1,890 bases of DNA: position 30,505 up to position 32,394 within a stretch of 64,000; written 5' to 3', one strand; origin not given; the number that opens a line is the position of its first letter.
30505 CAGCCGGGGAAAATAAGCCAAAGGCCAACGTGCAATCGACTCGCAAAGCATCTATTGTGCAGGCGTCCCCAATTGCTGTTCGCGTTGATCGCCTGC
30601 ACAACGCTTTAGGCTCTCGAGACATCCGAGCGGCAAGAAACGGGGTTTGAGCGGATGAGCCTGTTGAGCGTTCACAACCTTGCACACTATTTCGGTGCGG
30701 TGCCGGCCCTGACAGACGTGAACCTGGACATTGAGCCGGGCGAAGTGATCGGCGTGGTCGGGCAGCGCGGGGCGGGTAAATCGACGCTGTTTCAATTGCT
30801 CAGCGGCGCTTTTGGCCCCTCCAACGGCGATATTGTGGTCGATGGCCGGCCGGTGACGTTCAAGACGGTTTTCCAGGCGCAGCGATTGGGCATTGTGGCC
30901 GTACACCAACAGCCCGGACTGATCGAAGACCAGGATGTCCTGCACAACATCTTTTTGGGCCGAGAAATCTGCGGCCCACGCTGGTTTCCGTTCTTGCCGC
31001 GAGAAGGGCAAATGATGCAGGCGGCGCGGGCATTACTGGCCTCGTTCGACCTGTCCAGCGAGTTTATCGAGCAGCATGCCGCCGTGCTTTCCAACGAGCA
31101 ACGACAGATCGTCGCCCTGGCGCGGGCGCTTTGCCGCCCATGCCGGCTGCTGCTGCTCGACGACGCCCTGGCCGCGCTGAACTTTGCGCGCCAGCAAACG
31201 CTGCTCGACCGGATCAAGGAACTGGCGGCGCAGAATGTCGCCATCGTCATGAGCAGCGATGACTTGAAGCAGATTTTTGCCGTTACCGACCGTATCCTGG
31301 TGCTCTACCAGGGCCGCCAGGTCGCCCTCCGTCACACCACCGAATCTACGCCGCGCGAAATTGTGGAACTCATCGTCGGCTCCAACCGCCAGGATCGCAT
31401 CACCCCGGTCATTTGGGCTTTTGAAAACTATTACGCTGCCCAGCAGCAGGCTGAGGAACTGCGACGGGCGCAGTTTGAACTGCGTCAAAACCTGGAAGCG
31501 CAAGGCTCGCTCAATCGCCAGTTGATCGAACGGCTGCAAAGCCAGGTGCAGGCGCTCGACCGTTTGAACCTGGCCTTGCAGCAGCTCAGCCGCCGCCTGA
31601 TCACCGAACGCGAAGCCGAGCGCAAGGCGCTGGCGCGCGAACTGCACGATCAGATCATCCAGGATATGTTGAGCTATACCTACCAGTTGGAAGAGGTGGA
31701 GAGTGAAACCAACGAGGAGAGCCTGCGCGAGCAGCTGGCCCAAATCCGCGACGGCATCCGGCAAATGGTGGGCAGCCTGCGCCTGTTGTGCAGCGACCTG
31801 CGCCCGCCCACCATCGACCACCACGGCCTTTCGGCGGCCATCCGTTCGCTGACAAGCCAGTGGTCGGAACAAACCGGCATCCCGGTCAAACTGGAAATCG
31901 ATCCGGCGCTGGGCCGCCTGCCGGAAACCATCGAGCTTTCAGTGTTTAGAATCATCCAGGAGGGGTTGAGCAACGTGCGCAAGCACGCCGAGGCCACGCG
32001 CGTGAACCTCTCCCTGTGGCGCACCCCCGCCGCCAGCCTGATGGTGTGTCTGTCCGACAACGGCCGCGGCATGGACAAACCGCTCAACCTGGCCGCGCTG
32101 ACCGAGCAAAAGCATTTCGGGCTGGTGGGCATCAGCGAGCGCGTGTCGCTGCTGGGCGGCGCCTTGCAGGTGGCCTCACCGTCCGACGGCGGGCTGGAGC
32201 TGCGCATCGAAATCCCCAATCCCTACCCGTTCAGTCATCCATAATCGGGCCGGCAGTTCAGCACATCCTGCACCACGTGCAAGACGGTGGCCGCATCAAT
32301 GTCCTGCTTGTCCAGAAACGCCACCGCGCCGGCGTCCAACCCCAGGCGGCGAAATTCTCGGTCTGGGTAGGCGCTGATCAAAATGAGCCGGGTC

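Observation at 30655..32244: Histidine kinase whose only sensor domain is a degenerate ABC-transporter ATPase domain, encoded right after a complete sugar ABC importer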

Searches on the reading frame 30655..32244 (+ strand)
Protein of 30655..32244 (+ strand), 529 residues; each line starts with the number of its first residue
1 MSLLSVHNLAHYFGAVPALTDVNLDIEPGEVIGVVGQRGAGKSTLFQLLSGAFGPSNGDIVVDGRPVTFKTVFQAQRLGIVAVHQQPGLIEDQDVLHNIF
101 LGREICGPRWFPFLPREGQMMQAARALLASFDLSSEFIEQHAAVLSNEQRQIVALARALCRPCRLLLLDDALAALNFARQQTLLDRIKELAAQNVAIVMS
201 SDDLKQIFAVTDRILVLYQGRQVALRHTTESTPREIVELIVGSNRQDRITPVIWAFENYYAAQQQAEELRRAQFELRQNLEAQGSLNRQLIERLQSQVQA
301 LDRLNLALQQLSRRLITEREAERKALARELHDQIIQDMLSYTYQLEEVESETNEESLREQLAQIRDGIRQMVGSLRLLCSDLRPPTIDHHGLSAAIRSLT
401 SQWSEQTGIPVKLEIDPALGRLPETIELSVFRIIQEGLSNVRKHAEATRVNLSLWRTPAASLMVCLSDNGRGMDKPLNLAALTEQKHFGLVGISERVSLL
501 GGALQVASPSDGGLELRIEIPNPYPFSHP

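Call 3: search_protein_families(library=pfam, proteins=[window:30655-32244:+], max_evalue=0.01)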
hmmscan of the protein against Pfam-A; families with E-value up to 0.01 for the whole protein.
window:30655-32244:+ (529 aa): 4 families
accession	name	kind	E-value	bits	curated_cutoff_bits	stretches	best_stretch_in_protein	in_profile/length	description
PF00005.33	ABC_tran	-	3.7e-26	92.8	25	1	19-172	1-136/137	ABC transporter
PF07730.19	HisKA_3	-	2.1e-12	47.8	24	1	322-385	1-66/68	Histidine kinase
PF02518.31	HATPase_c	-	5.4e-08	33.7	26.4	1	427-522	3-109/111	Histidine kinase-, DNA gyrase B-, and HSP90-like ATPase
PF02463.25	SMC_N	-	0.0042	17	40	0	136-203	135-199/220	RecF/RecN/SMC N terminal domain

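Call 4: search_protein_families(library=ncbifam, proteins=[window:30655-32244:+], max_evalue=0.01)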
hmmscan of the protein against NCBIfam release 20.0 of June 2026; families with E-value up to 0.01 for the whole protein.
window:30655-32244:+ (529 aa): 190 families (the best 25 are shown)
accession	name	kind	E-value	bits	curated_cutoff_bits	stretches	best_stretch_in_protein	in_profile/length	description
NF041861.1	YtfR_transport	equivalog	1.2e-46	159.2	850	1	3-247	1-240/492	galactofuranose ABC transporter, ATP-binding protein YtfR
NF010069.0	PRK13549.1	equivalog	1.9e-44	152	699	1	2-244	4-243/513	xylose ABC transporter ATP-binding protein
TIGR02633.1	xylG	equivalog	4.2e-43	147.5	723.65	1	3-244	1-241/500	D-xylose ABC transporter ATP-binding protein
NF040905.2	GguA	equivalog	4.3e-41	140.9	810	1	4-249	2-246/500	multiple monosaccharide ABC transporter ATP-binding protein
NF052443.1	SensHisKinMctS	equivalog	3.5e-40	137.7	700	1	307-522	235-448/457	two-component system sensor histidine kinase MctS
NF008030.0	PRK10762.1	equivalog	6.1e-38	130.8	745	1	2-248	3-245/501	ribose ABC transporter ATP-binding protein RbsA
NF008442.0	PRK11288.1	equivalog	1e-37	129.6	689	1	2-247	6-247/504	L-arabinose ABC transporter ATP-binding protein AraG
NF008215.0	PRK10982.1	equivalog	9.3e-36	123.5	828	1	3-249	13-254/506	galactose/methyl galactoside ABC transporter ATP-binding protein MglA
NF047930.1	ABC_ATP_B6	equivalog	5.2e-35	121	670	1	4-248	3-247/510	putative B6 ABC transporter ATP-binding protein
NF007253.0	PRK09700.1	equivalog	7.4e-35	120.5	772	1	3-250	5-251/510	D-allose ABC transporter ATP-binding protein AlsA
NF011967.0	PRK15439.1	equivalog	2.1e-34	118.9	586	1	2-250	10-246/510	autoinducer 2 ABC transporter ATP-binding protein LsrA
NF008649.0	PRK11644.1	equivalog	3.4e-33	115.2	408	1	291-522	272-496/499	signal transduction histidine-protein kinase/phosphatase UhpB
TIGR02315.1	ABC_phnC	equivalog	3.6e-31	108.4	266.1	1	3-224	1-226/243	phosphonate ABC transporter ATP-binding protein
TIGR04521.1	ECF_ATPase_2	equivalog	2.1e-30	105.8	330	1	16-228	18-229/279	energy-coupling factor transporter ATPase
TIGR03873.1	F420-0_ABC_ATP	hypoth_equivalog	6.3e-29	101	372.4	1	5-242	3-235/256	putative F420-0 ABC transporter ATP-binding protein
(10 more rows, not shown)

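Call 5: find_homologous_proteins(query=window:30655-32241:+, max_evalue=1e-10)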
Query window:30655-32241:+ (529 aa): 2318 proteins with E <= 1e-10 among 8000 candidates; the best 120 are listed.
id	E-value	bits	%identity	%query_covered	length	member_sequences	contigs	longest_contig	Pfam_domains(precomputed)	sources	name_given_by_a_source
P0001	0.0e+0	1148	100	99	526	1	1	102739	PF00005.34,PF07730.20,PF02518.32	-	-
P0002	5.6e-286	967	85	99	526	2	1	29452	PF00005.34,PF07730.20,PF02518.32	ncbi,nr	ncbi:MAG: ATP-binding cassette domain-containing protein [Anaerolineae bacterium]|nr:ATP-binding cas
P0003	1.1e-273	926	82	99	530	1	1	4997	PF00005.34,PF07730.20,PF02518.32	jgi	jgi:signal transduction histidine kinase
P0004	6.6e-271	917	82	99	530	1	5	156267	PF00005.34,PF07730.20,PF02518.32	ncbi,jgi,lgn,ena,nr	ncbi:MAG TPA: ATP-binding cassette domain-containing protein [Anaerolineae bacterium]|nr:ATP-binding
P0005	5.9e-266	901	79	99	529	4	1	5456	PF00005.34,PF07730.20,PF02518.32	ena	-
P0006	5.6e-263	891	79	99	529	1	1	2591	PF00005.34,PF07730.20,PF02518.32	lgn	-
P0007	1.5e-252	857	76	99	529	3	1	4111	PF00005.34,PF07730.20,PF02518.32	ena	-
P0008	1.4e-251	853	78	95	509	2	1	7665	PF00005.34,PF07730.20,PF02518.32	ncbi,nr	ncbi:MAG: ATP-binding cassette domain-containing protein [Anaerolineales bacterium]|nr:ATP-binding c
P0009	8.2e-250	848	75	99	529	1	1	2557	PF00005.34,PF07730.20,PF02518.32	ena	-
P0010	8.7e-250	847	75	99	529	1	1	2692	PF00005.34,PF07730.20,PF02518.32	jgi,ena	-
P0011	6.7e-247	838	74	100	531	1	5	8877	PF00005.34,PF07730.20,PF02518.32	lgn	-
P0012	2.1e-244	830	72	99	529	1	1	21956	PF00005.34,PF07730.20,PF02518.32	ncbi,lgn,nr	ncbi:MAG: ATP-binding cassette domain-containing protein [Anaerolineae bacterium]|nr:ATP-binding cas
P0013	5.0e-243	825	72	99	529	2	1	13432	PF00005.34,PF07730.20,PF02518.32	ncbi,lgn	-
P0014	3.9e-240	816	73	99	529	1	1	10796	PF00005.34,PF07730.20,PF02518.32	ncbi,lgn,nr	ncbi:MAG: ATP-binding cassette domain-containing protein [Anaerolineae bacterium]|nr:ATP-binding cas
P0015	4.3e-238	809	71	99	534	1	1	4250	PF00005.34,PF07730.20,PF02518.32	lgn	-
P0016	1.6e-237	807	73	99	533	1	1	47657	PF00005.34,PF07730.20,PF02518.32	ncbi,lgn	-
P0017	9.1e-237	805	70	100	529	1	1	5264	PF00005.34,PF07730.20,PF02518.32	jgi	-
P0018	1.3e-236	804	72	99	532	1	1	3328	PF00005.34,PF07730.20,PF02518.32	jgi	jgi:signal transduction histidine kinase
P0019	1.8e-236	804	70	99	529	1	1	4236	PF00005.34,PF07730.20,PF02518.32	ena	-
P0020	4.2e-236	802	71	99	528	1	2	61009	PF00005.34,PF07730.20,PF02518.32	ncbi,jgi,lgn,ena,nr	ncbi:MAG TPA: ATP-binding cassette domain-containing protein [Chloroflexi bacterium]|nr:ATP-binding 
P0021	9.3e-236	801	72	99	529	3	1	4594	PF00005.34,PF07730.20,PF02518.32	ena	-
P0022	1.3e-235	801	71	99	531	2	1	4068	PF00005.34,PF07730.20,PF02518.32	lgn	-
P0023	2.9e-234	796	72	100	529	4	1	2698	PF00005.34,PF07730.20,PF02518.32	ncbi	-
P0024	6.4e-234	795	72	99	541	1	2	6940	PF00005.34,PF07730.20,PF02518.32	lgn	-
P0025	2.1e-233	793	72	99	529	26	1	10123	PF00005.34,PF07730.20,PF02518.32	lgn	-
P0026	2.9e-233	793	71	99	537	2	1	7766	PF00005.34,PF07730.20,PF02518.32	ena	-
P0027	4.1e-233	792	70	99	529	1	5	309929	PF00005.34,PF07730.20,PF02518.32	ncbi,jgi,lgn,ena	-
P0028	2.2e-232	790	72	99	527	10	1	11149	PF00005.34,PF07730.20,PF02518.32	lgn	-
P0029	2.3e-232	790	71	99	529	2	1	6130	PF00005.34,PF07730.20,PF02518.32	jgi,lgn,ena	-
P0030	3.5e-232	789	71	99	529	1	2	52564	PF00005.34,PF07730.20,PF02518.32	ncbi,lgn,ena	-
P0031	3.7e-232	789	72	99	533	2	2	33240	PF00005.34,PF07730.20,PF02518.32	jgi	-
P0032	1.3e-231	788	73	97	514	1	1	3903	PF00005.34,PF07730.20,PF02518.32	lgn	-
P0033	1.4e-231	787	70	99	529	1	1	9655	PF00005.34,PF07730.20,PF02518.32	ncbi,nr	ncbi:MAG: ATP-binding cassette domain-containing protein [Anaerolineae bacterium]|nr:ATP-binding cas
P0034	5.5e-231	785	70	99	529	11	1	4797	PF00005.34,PF07730.20,PF02518.32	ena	-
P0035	6.7e-231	785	71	99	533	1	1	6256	PF00005.34,PF07730.20,PF02518.32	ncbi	-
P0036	7.5e-231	785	70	99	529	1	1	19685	PF00005.34,PF07730.20,PF02518.32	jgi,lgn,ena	-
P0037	1.7e-230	784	72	99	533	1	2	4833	PF00005.34,PF07730.20,PF02518.32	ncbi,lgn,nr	ncbi:MAG: ATP-binding cassette domain-containing protein [Anaerolineales bacterium]|nr:ATP-binding c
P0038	2.5e-230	783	72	97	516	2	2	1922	PF00005.34,PF07730.20,PF02518.32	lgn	-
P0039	3.5e-230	783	70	99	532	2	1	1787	PF00005.34,PF07730.20,PF02518.32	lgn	-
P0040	6.5e-230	782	69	99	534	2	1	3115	PF00005.34,PF07730.20,PF02518.32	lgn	-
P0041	3.3e-229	780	70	99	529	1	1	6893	PF00005.34,PF07730.20,PF02518.32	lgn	-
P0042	6.3e-229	779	69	99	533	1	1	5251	PF00005.34,PF07730.20,PF02518.32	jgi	jgi:signal transduction histidine kinase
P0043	7.0e-229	778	71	99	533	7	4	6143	PF00005.34,PF07730.20,PF02518.32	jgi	jgi:signal transduction histidine kinase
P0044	3.6e-228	776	71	99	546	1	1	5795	PF00005.34,PF07730.20,PF02518.32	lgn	-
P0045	4.4e-228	776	71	99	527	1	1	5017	PF00005.34,PF07730.20,PF02518.32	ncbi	ncbi:MAG: ATP-binding cassette domain-containing protein [Anaerolineales bacterium]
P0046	9.8e-228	775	70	99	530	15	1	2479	PF00005.34,PF07730.20,PF02518.32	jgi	-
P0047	1.5e-227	774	70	99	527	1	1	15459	PF00005.34,PF07730.20,PF02518.32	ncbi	-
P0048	1.7e-227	774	70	99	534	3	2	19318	PF00005.34,PF07730.20,PF02518.32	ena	-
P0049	4.8e-227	772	71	99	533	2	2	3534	PF00005.34,PF07730.20,PF02518.32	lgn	-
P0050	5.9e-227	772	69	99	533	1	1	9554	PF00005.34,PF07730.20,PF02518.32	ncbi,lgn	-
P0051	7.9e-227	772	68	99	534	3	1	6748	PF00005.34,PF07730.20,PF02518.32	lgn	-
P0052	9.6e-227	771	69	99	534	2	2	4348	PF00005.34,PF07730.20,PF02518.32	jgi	jgi:signal transduction histidine kinase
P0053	2.0e-226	770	71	99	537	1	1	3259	PF00005.34,PF07730.20,PF02518.32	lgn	-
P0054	3.6e-226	770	69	99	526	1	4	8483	PF00005.34,PF07730.20,PF02518.32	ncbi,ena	-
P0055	4.1e-226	769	69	99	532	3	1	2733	PF00005.34,PF07730.20,PF02518.32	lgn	-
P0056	6.9e-226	769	68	99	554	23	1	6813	PF00005.34,PF07730.20,PF02518.32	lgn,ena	-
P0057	1.1e-225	768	69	99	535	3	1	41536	PF00005.34,PF07730.20,PF02518.32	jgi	jgi:signal transduction histidine kinase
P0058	1.2e-225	768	69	99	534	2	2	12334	PF00005.34,PF07730.20,PF02518.32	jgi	jgi:signal transduction histidine kinase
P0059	1.4e-225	768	69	99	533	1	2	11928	PF00005.34,PF07730.20,PF02518.32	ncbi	-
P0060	2.0e-225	767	68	99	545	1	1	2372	PF00005.34,PF07730.20,PF02518.32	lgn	-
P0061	2.0e-225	767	68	99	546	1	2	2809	PF00005.34,PF07730.20,PF02518.32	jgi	-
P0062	2.4e-225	767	70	99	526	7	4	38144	PF00005.34,PF07730.20,PF02518.32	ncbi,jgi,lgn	jgi:signal transduction histidine kinase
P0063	2.6e-225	767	68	99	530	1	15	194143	PF00005.34,PF07730.20,PF02518.32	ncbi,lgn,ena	-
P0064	3.0e-225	767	70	95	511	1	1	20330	PF00005.34,PF07730.20,PF02518.32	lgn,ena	-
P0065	4.2e-225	766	69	99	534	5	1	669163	PF00005.34,PF07730.20,PF02518.32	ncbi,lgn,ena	-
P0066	4.6e-225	766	67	99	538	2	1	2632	PF00005.34,PF07730.20,PF02518.32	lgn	-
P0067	7.3e-225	765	69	99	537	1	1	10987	PF00005.34,PF07730.20,PF02518.32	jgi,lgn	jgi:signal transduction histidine kinase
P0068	8.0e-225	765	69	99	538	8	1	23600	PF00005.34,PF07730.20,PF02518.32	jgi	jgi:signal transduction histidine kinase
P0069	1.1e-224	765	68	99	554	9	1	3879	PF00005.34,PF07730.20,PF02518.32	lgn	-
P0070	1.7e-224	764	68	99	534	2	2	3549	PF00005.34,PF07730.20,PF02518.32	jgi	jgi:signal transduction histidine kinase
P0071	2.0e-224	764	68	99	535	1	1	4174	PF00005.34,PF07730.20,PF02518.32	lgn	-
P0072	3.8e-224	763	68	99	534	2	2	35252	PF00005.34,PF07730.20,PF02518.32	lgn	-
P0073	7.3e-224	762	69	99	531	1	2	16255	PF00005.34,PF07730.20,PF02518.32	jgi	jgi:signal transduction histidine kinase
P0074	1.2e-223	761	69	99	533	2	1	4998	PF00005.34,PF07730.20,PF02518.32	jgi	jgi:signal transduction histidine kinase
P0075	1.3e-223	761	69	99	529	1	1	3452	PF00005.34,PF07730.20,PF02518.32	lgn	-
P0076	4.9e-223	759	70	99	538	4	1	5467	PF00005.34,PF07730.20,PF02518.32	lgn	-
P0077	6.3e-223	759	67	99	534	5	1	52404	PF00005.34,PF07730.20,PF02518.32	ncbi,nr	ncbi:MAG: ATP-binding cassette domain-containing protein [Anaerolineales bacterium]|nr:ATP-binding c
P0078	6.9e-223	759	67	99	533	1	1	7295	PF00005.34,PF07730.20,PF02518.32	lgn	-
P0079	8.6e-223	758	68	99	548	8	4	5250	PF00005.34,PF07730.20,PF02518.32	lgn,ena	-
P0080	8.8e-223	758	67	99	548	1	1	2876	PF00005.34,PF07730.20,PF02518.32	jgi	jgi:signal transduction histidine kinase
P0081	9.4e-223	758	68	99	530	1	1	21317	PF00005.34,PF07730.20,PF02518.32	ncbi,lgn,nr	ncbi:MAG: ATP-binding cassette domain-containing protein [Anaerolineae bacterium]|nr:ATP-binding cas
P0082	1.1e-222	758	67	99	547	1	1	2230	PF00005.34,PF07730.20,PF02518.32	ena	-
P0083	1.5e-222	758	69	99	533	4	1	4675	PF00005.34,PF07730.20,PF02518.32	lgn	-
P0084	2.1e-222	757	67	99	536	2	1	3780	PF00005.34,PF07730.20,PF02518.32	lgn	-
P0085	2.3e-222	757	67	99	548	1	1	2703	PF00005.34,PF07730.20,PF02518.32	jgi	jgi:signal transduction histidine kinase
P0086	2.6e-222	757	67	99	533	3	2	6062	PF00005.34,PF07730.20,PF02518.32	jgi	jgi:signal transduction histidine kinase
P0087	3.8e-222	756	68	99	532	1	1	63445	PF00005.34,PF07730.20,PF02518.32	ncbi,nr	ncbi:MAG: ATP-binding cassette domain-containing protein [Chloroflexota bacterium]|nr:ATP-binding ca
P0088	4.5e-222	756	68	99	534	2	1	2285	PF00005.34,PF07730.20,PF02518.32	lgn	-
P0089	5.8e-222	756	67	99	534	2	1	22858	PF00005.34,PF07730.20,PF02518.32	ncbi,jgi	-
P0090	6.8e-222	755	66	99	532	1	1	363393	PF00005.34,PF07730.20,PF02518.32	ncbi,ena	-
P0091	8.4e-222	755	67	99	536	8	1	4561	PF00005.34,PF07730.20,PF02518.32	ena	-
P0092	1.1e-221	755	68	99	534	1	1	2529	PF00005.34,PF07730.20,PF02518.32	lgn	-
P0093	1.3e-221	755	67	99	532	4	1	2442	PF00005.34,PF07730.20,PF02518.32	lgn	-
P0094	1.3e-221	755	67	99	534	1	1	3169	PF00005.34,PF07730.20,PF02518.32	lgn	-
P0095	2.1e-221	754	66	99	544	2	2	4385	PF00005.34,PF07730.20,PF02518.32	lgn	-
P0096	2.1e-221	754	69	99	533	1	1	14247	PF00005.34,PF07730.20,PF02518.32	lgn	-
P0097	2.2e-221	754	67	99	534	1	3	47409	PF00005.34,PF07730.20,PF02518.32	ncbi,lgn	-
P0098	4.3e-221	753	67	99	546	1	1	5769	PF00005.34,PF07730.20,PF02518.32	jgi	jgi:signal transduction histidine kinase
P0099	7.4e-221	752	67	99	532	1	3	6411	PF00005.34,PF07730.20,PF02518.32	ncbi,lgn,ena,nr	ncbi:MAG: histidine kinase [Chloroflexi bacterium]|nr:MAG: histidine kinase [Chloroflexota bacterium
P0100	8.1e-221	752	68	100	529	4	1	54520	PF00005.34,PF07730.20,PF02518.32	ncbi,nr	ncbi:MAG TPA: ATP-binding cassette domain-containing protein [Thermoflexia bacterium]|nr:ATP-binding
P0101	9.9e-221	752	67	99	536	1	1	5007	PF00005.34,PF07730.20,PF02518.32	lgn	-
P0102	1.3e-220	751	68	99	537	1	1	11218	PF00005.34,PF07730.20,PF02518.32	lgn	-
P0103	1.7e-220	751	68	99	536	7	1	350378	PF00005.34,PF07730.20,PF02518.32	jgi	jgi:signal transduction histidine kinase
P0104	2.4e-220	750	68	99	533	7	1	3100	PF00005.34,PF07730.20,PF02518.32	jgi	jgi:ABC-type branched-subunit amino acid transport system ATPase component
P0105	3.1e-220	750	68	99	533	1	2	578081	PF00005.34,PF07730.20,PF02518.32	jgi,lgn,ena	-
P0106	5.8e-220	749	67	99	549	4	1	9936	PF00005.34,PF07730.20,PF02518.32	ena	-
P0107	8.4e-220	749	66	100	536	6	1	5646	PF00005.34,PF07730.20,PF02518.32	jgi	-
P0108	1.4e-219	748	68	99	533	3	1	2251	PF00005.34,PF07730.20,PF02518.32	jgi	jgi:signal transduction histidine kinase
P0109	1.4e-219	748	67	99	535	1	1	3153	PF00005.34,PF07730.20,PF02518.32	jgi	jgi:signal transduction histidine kinase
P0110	2.2e-219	747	66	99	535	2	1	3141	PF00005.34,PF07730.20,PF02518.32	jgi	jgi:signal transduction histidine kinase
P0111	2.3e-219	747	67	99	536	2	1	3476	PF00005.34,PF07730.20,PF02518.32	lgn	-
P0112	3.4e-219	747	67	99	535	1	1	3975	PF00005.34,PF07730.20,PF02518.32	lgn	-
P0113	4.1e-219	746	67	99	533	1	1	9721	PF00005.34,PF07730.20,PF02518.32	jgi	-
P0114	4.7e-219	746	66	99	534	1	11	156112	PF00005.34,PF07730.20,PF02518.32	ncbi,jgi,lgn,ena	jgi:signal transduction histidine kinase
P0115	5.7e-219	746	66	99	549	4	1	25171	PF00005.34,PF07730.20,PF02518.32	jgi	jgi:signal transduction histidine kinase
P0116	1.2e-218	745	67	99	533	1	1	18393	PF00005.34,PF07730.20,PF02518.32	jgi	jgi:signal transduction histidine kinase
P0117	3.2e-218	743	68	99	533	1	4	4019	PF00005.34,PF07730.20,PF02518.32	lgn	-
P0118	3.4e-218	743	67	99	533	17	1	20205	PF00005.34,PF07730.20,PF02518.32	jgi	jgi:signal transduction histidine kinase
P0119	4.2e-218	743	67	99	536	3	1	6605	PF00005.34,PF07730.20,PF02518.32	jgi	jgi:signal transduction histidine kinase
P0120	4.2e-218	743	66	99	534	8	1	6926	PF00005.34,PF07730.20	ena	-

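Call 9: find_related_loci(query=A1, collection=genome_contigs, flank=10000)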
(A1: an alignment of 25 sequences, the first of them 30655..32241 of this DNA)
Query A1 (529 aa) in genome_contigs; peptide patterns used: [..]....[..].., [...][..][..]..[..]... (x = any residue, [..] = any of these).
599 stretches matched a pattern (row limit reached: there are more); 496 encode a relative of the query (tblastn E <= 1e-3); the best 80 are kept; 80 distinct loci.
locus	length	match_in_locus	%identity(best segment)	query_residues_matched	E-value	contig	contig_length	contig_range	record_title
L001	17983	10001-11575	82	1-525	0e+0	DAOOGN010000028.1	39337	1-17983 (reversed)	MAG TPA_asm: Anaerolineae bacterium isolate AMR_MDS_4430 NODE_1132_length_39337_cov_34.450817, whole genome shotgun sequ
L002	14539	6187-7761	78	1-525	0e+0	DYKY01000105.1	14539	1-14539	MAG TPA_asm: Thermoflexus sp. isolate SulCav_AS07-7_59_19 SulCav_AS07_7_4126_length_14539_cov_11_520920, whole genome sh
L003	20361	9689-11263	80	1-525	0e+0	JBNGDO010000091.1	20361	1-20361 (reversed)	MAG: Anaerolineae bacterium isolate E05-031 bin70.fa-91, whole genome shotgun sequence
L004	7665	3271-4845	79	1-525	0e+0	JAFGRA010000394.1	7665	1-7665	MAG: Anaerolineales bacterium isolate Zod_Metabat.802 k87_13791163, whole genome shotgun sequence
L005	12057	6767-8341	76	1-525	0e+0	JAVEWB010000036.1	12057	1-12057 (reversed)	MAG: Anaerolineae bacterium isolate BF4_135 NODE_16996_length_12057_cov_5.044510_Biofilm4, whole genome shotgun sequence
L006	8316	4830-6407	73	1-526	0e+0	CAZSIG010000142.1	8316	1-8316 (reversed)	MAG TPA_asm: uncultured Anaerolineales bacterium isolate binchicken_co15_120 genome assembly, contig: NODE_7031_length_8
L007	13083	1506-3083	72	1-526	0e+0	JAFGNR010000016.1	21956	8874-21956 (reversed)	MAG: Anaerolineae bacterium isolate Zod_Metabat.557 k87_52408, whole genome shotgun sequence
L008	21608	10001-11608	71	1-528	0e+0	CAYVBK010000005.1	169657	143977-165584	MAG TPA_asm: uncultured Anaerolineae bacterium isolate binchicken_co44_225 genome assembly, contig: NODE_111_length_1696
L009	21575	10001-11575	71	1-525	0e+0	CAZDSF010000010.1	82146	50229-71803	MAG TPA_asm: uncultured Anaerolineales bacterium isolate binchicken_co26_174 genome assembly, contig: NODE_455_length_82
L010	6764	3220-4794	73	1-525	0e+0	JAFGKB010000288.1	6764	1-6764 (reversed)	MAG: Anaerolineae bacterium isolate Zod_Metabat.308 k87_7849887, whole genome shotgun sequence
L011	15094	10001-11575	72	1-525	0e+0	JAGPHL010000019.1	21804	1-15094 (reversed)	MAG: Anaerolineae bacterium isolate Gw_SlDig_bin_283 Gw_SlDig_3923_length_21804_cov_84.493841, whole genome shotgun sequ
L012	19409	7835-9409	71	1-525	0e+0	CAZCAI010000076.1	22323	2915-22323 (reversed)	MAG TPA_asm: uncultured Anaerolineales bacterium isolate SRP332253_co1_146 genome assembly, contig: NODE_3634_length_223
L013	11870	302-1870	68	3-525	0e+0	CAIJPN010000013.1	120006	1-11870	MAG: uncultured Anaerolineae bacterium isolate LaPlata-7m-b_bin-480 genome assembly, contig: bin-480:013/237, whole geno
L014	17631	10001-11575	72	1-525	0e+0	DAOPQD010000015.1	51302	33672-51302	MAG TPA_asm: Anaerolineae bacterium isolate AMR_MDS_1531 NODE_853_length_51302_cov_50.848128, whole genome shotgun seque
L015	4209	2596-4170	68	1-525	0e+0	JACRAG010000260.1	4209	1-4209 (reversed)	MAG: Anaerolineae bacterium isolate NC_groundwater_1587_Pr3_B-0.1um_58_7 SR-2_scaffold_141_1786085, whole genome shotgun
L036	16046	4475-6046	69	1-525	0e+0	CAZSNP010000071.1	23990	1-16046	MAG TPA_asm: uncultured Anaerolineales bacterium isolate binchicken_co107_470 genome assembly, contig: NODE_5240_length_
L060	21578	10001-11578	65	1-527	0e+0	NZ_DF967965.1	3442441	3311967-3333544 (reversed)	Anaerolinea thermolimosa strain IMO-1, whole genome shotgun sequence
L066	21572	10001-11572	64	2-525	0e+0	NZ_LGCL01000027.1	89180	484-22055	Ornatilinea apprima strain P3M-1 contig_16, whole genome shotgun sequence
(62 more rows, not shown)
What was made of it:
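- At least 496 species genomes encode a relative (call 9).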
